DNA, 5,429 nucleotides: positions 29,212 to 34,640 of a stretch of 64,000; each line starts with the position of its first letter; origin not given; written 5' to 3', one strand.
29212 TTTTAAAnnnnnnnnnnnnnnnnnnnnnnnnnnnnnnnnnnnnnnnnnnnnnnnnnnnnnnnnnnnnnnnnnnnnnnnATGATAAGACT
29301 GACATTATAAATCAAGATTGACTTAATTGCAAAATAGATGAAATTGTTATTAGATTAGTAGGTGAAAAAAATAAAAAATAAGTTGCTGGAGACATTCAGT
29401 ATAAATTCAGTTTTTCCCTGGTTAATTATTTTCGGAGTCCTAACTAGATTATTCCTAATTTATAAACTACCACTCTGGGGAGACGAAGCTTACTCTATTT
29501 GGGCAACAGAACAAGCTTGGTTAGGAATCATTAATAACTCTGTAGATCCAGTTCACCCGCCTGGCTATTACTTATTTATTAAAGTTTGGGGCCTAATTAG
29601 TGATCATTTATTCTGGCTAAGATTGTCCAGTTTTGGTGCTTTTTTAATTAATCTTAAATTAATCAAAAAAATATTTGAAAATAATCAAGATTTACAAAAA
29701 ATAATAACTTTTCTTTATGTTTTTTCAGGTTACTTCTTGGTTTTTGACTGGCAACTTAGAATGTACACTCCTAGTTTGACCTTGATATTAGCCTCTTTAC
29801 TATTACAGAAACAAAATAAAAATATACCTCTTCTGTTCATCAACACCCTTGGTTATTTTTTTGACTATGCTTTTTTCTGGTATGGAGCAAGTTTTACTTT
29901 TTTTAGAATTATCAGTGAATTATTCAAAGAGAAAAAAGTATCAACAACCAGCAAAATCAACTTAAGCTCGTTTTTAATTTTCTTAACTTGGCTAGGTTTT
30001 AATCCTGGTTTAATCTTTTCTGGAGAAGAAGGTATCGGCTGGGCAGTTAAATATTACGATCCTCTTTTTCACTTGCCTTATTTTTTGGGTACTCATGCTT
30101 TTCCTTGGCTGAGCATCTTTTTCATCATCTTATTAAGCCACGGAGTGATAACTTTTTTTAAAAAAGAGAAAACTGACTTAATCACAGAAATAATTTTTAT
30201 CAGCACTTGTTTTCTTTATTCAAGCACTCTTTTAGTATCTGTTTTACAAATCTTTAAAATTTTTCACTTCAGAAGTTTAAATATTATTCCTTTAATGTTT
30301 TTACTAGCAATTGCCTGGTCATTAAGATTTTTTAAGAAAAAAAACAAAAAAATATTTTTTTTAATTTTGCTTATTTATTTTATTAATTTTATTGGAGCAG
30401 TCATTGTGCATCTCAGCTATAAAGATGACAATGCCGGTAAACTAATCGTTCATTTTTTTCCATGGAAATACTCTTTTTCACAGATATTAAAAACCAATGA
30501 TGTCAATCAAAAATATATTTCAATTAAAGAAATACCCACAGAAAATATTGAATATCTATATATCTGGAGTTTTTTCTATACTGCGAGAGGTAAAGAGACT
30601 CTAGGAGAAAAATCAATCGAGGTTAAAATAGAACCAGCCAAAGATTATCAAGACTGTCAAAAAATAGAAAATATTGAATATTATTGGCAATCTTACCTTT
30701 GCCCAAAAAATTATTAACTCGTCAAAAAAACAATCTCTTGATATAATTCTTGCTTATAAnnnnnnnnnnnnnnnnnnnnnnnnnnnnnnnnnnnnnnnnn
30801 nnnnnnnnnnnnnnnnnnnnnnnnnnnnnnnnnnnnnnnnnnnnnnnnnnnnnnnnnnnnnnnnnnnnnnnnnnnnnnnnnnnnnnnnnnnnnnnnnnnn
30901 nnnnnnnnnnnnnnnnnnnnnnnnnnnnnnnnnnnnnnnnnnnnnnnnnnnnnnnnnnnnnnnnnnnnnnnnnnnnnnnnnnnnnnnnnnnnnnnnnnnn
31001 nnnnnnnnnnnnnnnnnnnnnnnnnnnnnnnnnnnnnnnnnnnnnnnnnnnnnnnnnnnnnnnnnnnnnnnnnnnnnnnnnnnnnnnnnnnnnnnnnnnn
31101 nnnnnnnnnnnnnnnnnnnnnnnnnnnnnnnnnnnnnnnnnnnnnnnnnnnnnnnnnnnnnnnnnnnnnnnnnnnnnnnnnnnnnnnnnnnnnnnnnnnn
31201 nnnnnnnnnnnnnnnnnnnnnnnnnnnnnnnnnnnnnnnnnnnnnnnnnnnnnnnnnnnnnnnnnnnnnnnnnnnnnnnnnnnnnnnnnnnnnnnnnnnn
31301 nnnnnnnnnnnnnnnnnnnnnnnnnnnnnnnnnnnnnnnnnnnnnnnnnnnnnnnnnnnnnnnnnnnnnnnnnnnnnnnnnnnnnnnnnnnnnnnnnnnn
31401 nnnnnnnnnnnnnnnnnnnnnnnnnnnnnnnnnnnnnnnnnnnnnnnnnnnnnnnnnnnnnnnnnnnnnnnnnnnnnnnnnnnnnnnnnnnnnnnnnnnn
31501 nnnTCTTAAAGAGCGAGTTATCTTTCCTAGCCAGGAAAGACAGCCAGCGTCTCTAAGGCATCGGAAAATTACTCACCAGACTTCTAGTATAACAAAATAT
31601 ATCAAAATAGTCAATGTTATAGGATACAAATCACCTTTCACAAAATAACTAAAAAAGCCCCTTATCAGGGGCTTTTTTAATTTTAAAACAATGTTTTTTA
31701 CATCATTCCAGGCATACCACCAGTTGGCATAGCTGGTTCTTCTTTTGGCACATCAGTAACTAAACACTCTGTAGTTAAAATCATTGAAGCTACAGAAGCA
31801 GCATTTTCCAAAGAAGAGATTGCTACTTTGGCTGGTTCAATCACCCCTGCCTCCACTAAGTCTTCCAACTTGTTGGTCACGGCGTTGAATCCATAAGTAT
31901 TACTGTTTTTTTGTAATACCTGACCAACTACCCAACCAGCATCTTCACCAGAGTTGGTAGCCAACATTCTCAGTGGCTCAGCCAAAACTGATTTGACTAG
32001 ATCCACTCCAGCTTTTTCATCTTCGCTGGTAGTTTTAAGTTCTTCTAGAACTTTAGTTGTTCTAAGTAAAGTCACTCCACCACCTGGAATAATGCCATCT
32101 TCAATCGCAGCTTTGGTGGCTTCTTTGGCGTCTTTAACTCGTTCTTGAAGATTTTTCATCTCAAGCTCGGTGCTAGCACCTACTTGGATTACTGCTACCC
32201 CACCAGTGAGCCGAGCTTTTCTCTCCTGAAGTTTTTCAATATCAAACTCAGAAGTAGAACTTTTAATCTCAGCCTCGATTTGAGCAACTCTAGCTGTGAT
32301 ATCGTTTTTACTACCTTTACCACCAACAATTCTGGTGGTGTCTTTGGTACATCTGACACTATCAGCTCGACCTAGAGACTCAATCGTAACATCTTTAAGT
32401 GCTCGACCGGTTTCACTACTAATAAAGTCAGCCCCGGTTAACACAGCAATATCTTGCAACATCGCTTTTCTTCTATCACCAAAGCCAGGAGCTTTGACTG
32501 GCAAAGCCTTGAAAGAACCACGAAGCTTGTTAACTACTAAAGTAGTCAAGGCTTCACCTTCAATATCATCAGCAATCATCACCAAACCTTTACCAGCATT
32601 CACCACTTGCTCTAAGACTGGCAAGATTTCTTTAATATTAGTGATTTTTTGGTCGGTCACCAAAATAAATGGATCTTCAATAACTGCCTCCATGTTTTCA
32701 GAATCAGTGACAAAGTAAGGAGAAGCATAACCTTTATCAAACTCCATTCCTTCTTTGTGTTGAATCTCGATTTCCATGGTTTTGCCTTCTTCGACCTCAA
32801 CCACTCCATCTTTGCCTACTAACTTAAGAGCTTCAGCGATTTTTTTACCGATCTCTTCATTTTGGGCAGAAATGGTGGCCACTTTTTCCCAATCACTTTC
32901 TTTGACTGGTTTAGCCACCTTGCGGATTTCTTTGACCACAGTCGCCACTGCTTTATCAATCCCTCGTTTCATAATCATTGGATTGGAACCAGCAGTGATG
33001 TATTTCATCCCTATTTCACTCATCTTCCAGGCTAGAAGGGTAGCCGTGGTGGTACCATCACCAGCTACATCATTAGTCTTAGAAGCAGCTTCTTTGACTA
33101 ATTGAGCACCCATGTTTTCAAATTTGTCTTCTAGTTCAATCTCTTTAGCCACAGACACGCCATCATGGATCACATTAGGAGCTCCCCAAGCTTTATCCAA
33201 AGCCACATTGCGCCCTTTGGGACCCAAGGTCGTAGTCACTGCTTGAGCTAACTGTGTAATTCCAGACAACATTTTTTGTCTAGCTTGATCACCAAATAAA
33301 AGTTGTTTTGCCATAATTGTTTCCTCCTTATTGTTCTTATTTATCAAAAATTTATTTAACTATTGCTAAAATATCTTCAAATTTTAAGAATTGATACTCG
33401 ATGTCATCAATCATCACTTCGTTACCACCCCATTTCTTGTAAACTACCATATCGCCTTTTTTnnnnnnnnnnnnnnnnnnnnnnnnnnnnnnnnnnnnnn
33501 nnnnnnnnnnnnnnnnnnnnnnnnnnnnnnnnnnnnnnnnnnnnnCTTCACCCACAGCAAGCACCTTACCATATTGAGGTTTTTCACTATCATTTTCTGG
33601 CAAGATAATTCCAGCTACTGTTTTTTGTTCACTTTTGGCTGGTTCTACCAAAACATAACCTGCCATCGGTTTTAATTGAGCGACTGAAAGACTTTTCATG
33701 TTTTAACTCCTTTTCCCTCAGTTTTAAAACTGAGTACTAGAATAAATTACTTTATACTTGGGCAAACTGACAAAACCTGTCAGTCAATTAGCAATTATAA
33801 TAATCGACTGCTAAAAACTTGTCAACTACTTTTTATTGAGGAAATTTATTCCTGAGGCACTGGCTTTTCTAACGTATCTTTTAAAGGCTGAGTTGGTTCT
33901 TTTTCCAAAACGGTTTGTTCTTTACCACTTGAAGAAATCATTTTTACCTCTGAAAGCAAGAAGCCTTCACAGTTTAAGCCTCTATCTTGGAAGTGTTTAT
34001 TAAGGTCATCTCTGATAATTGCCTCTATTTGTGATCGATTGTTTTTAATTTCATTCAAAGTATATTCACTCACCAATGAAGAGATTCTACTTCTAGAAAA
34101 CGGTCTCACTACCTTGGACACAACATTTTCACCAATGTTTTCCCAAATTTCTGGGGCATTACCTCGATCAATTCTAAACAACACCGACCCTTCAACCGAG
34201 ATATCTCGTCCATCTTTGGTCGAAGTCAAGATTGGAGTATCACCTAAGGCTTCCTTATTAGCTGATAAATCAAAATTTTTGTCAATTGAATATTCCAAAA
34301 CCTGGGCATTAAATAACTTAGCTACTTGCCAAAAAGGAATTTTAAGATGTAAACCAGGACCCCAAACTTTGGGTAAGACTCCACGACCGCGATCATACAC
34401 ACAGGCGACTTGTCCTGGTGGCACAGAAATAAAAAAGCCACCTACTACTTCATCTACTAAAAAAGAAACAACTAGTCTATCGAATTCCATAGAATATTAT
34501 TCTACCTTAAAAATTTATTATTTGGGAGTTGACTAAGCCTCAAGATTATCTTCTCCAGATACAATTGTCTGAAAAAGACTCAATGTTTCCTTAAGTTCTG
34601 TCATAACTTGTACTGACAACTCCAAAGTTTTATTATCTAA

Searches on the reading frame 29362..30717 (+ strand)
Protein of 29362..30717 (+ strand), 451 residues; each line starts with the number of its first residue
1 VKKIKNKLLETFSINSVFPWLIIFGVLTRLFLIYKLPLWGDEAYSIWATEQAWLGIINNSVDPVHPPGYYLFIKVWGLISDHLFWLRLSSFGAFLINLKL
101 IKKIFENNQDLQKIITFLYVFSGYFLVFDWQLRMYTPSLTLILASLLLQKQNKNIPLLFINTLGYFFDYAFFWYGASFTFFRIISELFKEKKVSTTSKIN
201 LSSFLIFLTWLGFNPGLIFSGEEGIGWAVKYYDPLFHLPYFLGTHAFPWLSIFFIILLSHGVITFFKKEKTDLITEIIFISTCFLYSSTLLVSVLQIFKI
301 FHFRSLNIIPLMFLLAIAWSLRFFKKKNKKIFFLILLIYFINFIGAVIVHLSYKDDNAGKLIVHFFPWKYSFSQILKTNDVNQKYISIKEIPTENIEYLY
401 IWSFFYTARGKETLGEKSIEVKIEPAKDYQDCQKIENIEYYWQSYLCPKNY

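Call 35: search_protein_families(library=pfam, proteins=[window:29362-30717:+], max_evalue=0.01)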
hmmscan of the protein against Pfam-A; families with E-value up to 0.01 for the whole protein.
window:29362-30717:+ (451 aa): 1 family
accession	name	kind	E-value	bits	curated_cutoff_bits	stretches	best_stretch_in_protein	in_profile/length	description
PF14897.12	EpsG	-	3e-05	23.8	30.1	1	58-350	43-314/326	EpsG family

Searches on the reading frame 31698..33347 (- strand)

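Call 35: search_protein_families(library=pfam, proteins=[window:31698-33347:-], max_evalue=0.01)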
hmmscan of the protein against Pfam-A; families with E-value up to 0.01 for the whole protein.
window:31698-33347:- (549 aa): 1 family
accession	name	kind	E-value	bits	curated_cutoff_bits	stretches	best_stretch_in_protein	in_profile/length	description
PF00118.29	Cpn60_TCP1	-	3.4e-66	224.4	34.3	1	33-532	1-488/490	TCP-1/cpn60 chaperonin family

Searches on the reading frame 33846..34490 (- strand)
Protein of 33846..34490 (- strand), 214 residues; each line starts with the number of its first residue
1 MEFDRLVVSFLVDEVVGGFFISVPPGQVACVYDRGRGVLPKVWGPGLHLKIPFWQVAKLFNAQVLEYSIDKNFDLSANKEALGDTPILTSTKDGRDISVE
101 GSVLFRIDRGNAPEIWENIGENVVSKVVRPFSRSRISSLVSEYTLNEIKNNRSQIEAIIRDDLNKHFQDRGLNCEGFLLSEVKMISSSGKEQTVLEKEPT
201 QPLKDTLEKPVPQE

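Call 35: search_protein_families(library=pfam, proteins=[window:33846-34490:-], max_evalue=0.01)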
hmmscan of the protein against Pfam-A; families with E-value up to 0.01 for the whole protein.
window:33846-34490:- (214 aa): 1 family
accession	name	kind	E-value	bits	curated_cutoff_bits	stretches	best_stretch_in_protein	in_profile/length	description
PF01145.31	Band_7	-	3e-23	83.2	23.6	1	22-183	2-146/176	SPFH domain / Band 7 family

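Call 67: search_protein_families(library=padloc, proteins=[window:33846-34490:-], max_evalue=0.01)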
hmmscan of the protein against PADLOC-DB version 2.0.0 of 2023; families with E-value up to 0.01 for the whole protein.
window:33846-34490:- (214 aa): 0 families
